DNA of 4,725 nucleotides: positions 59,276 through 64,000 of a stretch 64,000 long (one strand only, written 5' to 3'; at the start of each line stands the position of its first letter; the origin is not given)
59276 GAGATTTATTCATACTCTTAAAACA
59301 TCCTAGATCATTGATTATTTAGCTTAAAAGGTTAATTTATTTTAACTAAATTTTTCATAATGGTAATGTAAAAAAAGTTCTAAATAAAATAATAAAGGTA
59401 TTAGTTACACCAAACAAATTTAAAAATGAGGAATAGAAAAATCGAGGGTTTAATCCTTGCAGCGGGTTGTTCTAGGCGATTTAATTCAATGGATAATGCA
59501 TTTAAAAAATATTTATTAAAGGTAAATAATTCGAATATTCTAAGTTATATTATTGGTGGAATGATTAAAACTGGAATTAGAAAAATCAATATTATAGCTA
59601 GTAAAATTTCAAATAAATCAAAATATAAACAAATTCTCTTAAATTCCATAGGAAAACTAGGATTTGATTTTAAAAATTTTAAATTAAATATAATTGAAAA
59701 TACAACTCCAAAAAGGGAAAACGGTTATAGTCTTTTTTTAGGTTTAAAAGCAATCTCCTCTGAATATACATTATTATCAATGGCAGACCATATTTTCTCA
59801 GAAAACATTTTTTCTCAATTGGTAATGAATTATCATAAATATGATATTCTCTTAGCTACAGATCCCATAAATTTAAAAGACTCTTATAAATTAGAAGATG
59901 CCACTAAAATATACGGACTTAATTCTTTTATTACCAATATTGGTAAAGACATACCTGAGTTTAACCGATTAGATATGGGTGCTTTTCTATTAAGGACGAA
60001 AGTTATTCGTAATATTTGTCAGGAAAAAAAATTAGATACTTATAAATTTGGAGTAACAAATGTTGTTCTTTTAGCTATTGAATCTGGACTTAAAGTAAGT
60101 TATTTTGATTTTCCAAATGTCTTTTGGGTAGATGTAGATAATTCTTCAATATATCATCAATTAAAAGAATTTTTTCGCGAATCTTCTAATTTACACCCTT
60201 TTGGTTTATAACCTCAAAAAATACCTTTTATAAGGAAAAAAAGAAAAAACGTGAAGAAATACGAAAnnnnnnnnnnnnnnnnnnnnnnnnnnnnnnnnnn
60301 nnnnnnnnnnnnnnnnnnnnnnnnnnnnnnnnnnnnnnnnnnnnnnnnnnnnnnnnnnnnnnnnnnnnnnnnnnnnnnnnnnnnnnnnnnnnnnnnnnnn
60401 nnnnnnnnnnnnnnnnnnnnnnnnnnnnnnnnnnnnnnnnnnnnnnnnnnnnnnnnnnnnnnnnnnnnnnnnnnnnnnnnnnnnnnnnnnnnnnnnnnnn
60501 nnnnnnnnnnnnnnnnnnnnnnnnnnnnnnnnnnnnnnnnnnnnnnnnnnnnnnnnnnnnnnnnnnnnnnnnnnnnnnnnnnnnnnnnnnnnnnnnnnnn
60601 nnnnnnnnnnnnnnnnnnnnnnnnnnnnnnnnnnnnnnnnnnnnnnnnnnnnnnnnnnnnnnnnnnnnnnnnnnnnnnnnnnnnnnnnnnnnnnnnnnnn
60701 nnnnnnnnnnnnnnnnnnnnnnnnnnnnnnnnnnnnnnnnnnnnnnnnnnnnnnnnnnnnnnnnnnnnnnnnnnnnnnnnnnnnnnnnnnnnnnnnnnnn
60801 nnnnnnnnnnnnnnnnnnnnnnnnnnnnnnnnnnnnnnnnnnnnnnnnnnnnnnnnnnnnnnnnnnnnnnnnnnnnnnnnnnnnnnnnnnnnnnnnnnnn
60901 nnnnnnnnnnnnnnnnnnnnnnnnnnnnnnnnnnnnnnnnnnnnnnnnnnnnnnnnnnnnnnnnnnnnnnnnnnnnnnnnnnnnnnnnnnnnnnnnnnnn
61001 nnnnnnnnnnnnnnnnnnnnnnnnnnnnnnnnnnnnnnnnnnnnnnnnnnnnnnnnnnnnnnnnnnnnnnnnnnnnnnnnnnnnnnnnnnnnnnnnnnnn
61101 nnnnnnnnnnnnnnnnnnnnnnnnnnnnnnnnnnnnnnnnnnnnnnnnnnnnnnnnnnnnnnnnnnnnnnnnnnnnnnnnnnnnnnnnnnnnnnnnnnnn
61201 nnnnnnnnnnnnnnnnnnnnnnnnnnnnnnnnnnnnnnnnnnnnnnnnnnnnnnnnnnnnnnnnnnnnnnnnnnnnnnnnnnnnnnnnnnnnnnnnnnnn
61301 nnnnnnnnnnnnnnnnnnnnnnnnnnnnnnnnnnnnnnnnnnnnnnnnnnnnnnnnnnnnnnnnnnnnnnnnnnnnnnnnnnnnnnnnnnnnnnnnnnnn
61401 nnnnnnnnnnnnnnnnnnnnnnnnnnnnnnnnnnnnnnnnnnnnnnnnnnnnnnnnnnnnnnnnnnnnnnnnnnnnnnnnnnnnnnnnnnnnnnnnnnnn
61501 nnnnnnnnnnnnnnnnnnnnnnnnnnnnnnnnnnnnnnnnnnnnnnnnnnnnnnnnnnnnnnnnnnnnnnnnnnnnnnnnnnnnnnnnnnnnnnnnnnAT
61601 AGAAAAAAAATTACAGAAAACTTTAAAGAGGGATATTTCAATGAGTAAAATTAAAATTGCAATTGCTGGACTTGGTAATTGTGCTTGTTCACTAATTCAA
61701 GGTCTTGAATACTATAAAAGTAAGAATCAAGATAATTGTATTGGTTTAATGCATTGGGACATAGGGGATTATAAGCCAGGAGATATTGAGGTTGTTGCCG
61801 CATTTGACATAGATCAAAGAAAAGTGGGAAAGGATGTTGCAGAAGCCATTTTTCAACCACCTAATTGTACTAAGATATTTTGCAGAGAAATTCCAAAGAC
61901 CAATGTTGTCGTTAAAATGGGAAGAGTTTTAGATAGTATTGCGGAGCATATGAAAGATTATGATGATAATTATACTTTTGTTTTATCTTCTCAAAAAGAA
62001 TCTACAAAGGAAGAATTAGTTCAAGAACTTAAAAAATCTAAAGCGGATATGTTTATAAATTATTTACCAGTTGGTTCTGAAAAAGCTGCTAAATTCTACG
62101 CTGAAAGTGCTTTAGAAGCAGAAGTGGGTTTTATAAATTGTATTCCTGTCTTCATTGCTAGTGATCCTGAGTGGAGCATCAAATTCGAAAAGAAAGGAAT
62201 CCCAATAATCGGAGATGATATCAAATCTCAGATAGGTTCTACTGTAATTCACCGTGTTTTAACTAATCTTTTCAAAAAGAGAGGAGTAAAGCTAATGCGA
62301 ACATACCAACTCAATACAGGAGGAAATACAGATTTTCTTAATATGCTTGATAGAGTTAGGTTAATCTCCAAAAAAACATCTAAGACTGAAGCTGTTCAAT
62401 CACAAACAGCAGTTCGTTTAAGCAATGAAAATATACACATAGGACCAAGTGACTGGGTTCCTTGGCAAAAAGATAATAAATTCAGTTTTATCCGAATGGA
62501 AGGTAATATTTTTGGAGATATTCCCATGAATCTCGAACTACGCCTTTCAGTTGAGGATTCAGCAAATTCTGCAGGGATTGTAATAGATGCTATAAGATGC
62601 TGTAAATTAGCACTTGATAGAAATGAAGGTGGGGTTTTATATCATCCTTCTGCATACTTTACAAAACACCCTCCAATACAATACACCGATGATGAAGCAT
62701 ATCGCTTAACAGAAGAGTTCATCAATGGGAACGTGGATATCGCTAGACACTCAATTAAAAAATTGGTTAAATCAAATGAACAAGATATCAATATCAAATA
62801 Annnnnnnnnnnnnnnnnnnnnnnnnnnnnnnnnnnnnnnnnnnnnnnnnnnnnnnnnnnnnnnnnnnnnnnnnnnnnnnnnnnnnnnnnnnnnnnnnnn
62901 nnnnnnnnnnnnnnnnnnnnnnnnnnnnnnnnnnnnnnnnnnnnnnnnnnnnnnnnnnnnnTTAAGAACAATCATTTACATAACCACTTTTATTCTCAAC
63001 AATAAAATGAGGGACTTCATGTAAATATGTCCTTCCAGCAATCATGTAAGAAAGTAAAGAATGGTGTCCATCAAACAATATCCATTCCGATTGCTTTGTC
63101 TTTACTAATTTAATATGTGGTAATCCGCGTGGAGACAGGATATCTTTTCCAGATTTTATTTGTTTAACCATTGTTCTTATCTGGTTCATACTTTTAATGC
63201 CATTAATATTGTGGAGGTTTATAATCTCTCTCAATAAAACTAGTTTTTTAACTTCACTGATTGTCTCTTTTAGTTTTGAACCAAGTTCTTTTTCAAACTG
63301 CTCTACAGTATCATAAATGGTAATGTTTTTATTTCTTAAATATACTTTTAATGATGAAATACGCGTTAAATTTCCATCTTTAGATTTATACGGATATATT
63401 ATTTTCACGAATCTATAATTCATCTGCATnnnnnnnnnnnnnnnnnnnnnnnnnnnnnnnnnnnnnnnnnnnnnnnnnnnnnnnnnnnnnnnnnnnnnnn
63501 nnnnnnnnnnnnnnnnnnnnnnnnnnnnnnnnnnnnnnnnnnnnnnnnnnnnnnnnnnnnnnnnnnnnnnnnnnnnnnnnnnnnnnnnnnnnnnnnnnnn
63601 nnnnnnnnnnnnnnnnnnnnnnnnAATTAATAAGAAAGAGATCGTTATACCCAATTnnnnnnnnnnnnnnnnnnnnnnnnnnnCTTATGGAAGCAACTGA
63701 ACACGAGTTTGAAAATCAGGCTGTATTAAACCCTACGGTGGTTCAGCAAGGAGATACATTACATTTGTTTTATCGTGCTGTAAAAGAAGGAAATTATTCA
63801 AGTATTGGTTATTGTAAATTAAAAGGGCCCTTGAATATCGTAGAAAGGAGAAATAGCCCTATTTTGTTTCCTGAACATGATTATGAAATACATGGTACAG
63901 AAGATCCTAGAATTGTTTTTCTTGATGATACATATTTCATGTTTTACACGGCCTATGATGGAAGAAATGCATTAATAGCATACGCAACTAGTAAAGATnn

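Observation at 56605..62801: Co-oriented operon: GT4-like, RtcB-like, cytidylyltransferase, NT-like/CDP-alcohol phosphatidyltransferase, inositol-3-phosphate synthase (a CDP-inositol pathway in an AT-rich Asgard-like genome)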

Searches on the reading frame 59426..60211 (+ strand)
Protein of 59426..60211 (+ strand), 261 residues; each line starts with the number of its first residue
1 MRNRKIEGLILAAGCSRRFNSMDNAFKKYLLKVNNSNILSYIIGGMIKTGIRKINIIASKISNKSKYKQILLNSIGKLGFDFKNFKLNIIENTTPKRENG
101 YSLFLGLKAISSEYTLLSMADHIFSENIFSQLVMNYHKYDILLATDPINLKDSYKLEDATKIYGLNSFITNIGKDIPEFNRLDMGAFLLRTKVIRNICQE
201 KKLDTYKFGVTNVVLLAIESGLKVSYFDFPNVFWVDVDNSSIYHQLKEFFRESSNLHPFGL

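Call 3: search_protein_families(library=pfam, proteins=[window:59426-60211:+], max_evalue=0.01)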
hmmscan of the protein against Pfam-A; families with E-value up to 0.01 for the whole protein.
window:59426-60211:+ (261 aa): 2 families
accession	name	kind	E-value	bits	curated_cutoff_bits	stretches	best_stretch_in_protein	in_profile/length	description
PF12804.13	NTP_transf_3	-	4.9e-09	37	27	1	8-145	1-122/160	MobA-like NTP transferase domain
PF00483.29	NTP_transferase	-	2.9e-07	30.7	21.2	1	8-139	2-127/245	Nucleotidyl transferase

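Call 4: search_protein_families(library=ncbifam, proteins=[window:59426-60211:+], max_evalue=0.01)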
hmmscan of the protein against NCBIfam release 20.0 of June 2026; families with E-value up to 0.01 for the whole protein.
window:59426-60211:+ (261 aa): 11 families
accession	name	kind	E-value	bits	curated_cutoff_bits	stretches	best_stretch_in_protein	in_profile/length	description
NF041135.1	IPPtranDIPPsyn_Thcocales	equivalog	2.8e-25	89.2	580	1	8-240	3-207/419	bifunctional L-myo-inositol-1-phosphate cytidylyltransferase/CDP-L-myo-inositol myo-inositolphosphotransferase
TIGR01208.1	rmlA_long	equivalog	2.2e-06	26.8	320.25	1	8-140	2-125/353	glucose-1-phosphate thymidylyltransferase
TIGR01207.1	rmlA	equivalog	3.9e-06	26.2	360.65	1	8-135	2-121/286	glucose-1-phosphate thymidylyltransferase RfbA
TIGR03992.1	Arch_glmU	subfamily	1.8e-05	23.8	292.1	1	8-238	3-215/393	bifunctional sugar-1-phosphate nucleotidylyltransferase/acetyltransferase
TIGR03310.1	matur_MocA_YgfJ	equivalog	7e-05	22.9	186.45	1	8-136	2-115/188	molybdenum cofactor cytidylyltransferase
NF012024.0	PRK15480.1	equivalog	8.5e-05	21.8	588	1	4-82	4-78/292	glucose-1-phosphate thymidylyltransferase RfbA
NF045495.1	AdoCbiPCobY_Meth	equivalog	0.00018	21.1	250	1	7-66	2-58/195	adenosylcobinamide-phosphate guanylyltransferase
TIGR01099.1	galU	equivalog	0.00023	20.8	326.8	1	9-61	5-57/261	UTP--glucose-1-phosphate uridylyltransferase GalU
NF045665.1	NTPtran_DVU1551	equivalog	0.001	18.1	315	1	7-59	2-49/359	DVU_1551 family NTP transferase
NF053639.1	Mfer334_fam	equivalog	0.0013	18.7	260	1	10-122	4-111/209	pseudomurein biosynthesis protein PmurB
NF001457.0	PRK00317.1-3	equivalog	0.0033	16.9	164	1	7-68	3-59/200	molybdenum cofactor guanylyltransferase MobA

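Call 7: search_solved_structures(query=window:59426-60211:+, max_evalue=0.1, show_alignments=2)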
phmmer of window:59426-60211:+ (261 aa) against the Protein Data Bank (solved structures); distinct sequences matched with E-value up to 0.1: 8.
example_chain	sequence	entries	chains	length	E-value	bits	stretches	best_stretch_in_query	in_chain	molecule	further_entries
4jd0_A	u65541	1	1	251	3.6e-16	62.9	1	7-241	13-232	Nucleotidyl transferase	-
2xme_A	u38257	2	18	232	1.7e-10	44.3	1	82-240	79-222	CTP-INOSITOL-1-PHOSPHATE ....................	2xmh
4mnd_A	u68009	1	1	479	8.9e-10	42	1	82-240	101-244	CTP L-myo-inositol-1-phosphate cytidylyltransferase/CDP-L-myo-inositol myo-inositolphospho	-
1mc3_A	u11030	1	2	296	0.0094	19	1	6-131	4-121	GLUCOSE-1-PHOSPHATE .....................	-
3zlk_A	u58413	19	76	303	0.01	18.8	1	5-131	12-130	GLUCOSE-1-PHOSPHATE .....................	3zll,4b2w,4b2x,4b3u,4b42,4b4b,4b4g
4arw_A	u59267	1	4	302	0.011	18.8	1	5-131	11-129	GLUCOSE-1-PHOSPHATE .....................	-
1fxo_A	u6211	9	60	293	0.013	18.5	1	5-131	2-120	GLUCOSE-1-PHOSPHATE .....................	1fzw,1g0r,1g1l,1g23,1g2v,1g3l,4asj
1jyk_A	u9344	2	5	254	0.087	15.8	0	2-68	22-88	CTP:phosphocholine Cytidylyltransferase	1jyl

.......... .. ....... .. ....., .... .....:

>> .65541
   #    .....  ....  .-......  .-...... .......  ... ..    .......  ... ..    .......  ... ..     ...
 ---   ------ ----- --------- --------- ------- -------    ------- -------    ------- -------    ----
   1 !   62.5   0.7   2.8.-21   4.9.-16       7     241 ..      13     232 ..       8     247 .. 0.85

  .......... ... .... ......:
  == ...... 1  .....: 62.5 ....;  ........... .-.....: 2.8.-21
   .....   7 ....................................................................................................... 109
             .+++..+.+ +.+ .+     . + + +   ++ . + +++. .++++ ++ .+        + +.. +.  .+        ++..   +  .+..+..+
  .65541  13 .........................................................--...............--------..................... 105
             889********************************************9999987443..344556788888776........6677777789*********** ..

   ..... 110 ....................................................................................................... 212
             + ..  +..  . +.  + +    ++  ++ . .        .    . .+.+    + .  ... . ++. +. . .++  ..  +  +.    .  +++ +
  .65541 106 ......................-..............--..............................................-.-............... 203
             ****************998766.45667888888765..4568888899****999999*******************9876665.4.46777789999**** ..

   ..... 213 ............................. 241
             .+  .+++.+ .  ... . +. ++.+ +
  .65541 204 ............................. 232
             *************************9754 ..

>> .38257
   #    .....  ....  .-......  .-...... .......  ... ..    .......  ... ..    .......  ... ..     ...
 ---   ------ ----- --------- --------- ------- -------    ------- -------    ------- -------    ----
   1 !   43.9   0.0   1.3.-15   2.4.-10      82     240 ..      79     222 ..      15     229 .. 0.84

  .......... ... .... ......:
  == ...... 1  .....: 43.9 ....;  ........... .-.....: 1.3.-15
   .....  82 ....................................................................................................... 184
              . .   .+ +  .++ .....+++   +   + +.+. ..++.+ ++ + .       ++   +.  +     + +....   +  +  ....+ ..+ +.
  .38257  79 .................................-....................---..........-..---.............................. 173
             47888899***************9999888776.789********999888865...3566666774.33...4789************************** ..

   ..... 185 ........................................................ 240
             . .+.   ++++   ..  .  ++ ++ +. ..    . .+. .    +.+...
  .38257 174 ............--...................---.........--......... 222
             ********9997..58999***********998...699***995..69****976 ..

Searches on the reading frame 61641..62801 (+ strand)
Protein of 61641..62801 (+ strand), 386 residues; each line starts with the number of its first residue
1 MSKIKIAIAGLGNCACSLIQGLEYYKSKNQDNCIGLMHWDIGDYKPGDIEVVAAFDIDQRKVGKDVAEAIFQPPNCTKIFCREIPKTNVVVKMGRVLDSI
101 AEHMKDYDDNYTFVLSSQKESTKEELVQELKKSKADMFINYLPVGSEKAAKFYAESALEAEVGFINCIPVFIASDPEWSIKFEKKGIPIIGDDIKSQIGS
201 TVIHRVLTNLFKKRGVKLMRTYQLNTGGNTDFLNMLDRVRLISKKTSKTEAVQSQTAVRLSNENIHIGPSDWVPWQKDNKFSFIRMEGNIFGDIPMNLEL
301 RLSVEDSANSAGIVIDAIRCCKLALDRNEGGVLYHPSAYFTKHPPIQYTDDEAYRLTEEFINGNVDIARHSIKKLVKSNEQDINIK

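Call 3: search_protein_families(library=pfam, proteins=[window:61641-62801:+], max_evalue=0.01)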
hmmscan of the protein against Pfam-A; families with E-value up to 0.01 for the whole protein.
window:61641-62801:+ (386 aa): 1 family
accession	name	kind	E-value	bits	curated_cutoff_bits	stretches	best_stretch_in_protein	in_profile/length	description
PF01658.22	Inos-1-P_synth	-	2.4e-35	121.4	27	1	199-307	1-107/107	Myo-inositol-1-phosphate synthase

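Call 4: search_protein_families(library=ncbifam, proteins=[window:61641-62801:+], max_evalue=0.01)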
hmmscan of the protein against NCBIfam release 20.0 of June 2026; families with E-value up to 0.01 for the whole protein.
window:61641-62801:+ (386 aa): 3 families
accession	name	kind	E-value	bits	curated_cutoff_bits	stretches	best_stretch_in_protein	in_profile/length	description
TIGR03450.1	mycothiol_INO1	equivalog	1e-129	432.8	638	1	4-361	1-355/355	inositol-3-phosphate synthase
NF008284.0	PRK11062.1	equivalog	0.0077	15.4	219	0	119-169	127-177/299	transcriptional activator NhaR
NF009605.0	PRK13059.1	equivalog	0.0077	15.2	313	0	100-146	46-92/295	putative lipid kinase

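Call 46: find_encoding_contigs(protein=window:61641-62801:+, flank=10000, max_places=3)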
Protein window:61641-62801:+ (386 aa): no gene with exactly this product is on record in the collection.

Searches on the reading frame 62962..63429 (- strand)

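Call 3: search_protein_families(library=pfam, proteins=[window:62962-63429:-], max_evalue=0.01)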
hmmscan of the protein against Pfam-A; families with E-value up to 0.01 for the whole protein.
window:62962-63429:- (155 aa): 0 families

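Call 4: search_protein_families(library=ncbifam, proteins=[window:62962-63429:-], max_evalue=0.01)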
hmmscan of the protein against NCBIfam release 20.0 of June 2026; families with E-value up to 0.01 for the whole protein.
window:62962-63429:- (155 aa): 1 family
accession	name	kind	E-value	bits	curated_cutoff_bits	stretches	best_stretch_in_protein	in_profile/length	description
NF033630.1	SLATT_6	subfamily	0.0024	17.6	100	1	36-117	75-158/180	SLATT domain-containing protein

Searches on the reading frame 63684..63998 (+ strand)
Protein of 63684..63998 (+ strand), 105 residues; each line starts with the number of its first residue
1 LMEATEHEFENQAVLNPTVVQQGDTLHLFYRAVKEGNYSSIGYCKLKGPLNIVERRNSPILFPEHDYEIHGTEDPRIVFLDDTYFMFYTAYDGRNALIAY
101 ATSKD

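Call 98: search_protein_families(library=pfam, proteins=[window:63684-63998:+], max_evalue=0.1)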
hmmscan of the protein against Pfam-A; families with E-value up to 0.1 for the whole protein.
seq(105 aa): 2 families
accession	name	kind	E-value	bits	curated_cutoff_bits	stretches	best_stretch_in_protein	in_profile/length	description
PF04041.19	Glyco_hydro_130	-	9.2e-16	58.1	26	1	11-105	32-132/320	beta-1,4-mannooligosaccharide phosphorylase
PF04616.20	Glyco_hydro_43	-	0.075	12.8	32.2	1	11-92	118-202/288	Glycosyl hydrolases family 43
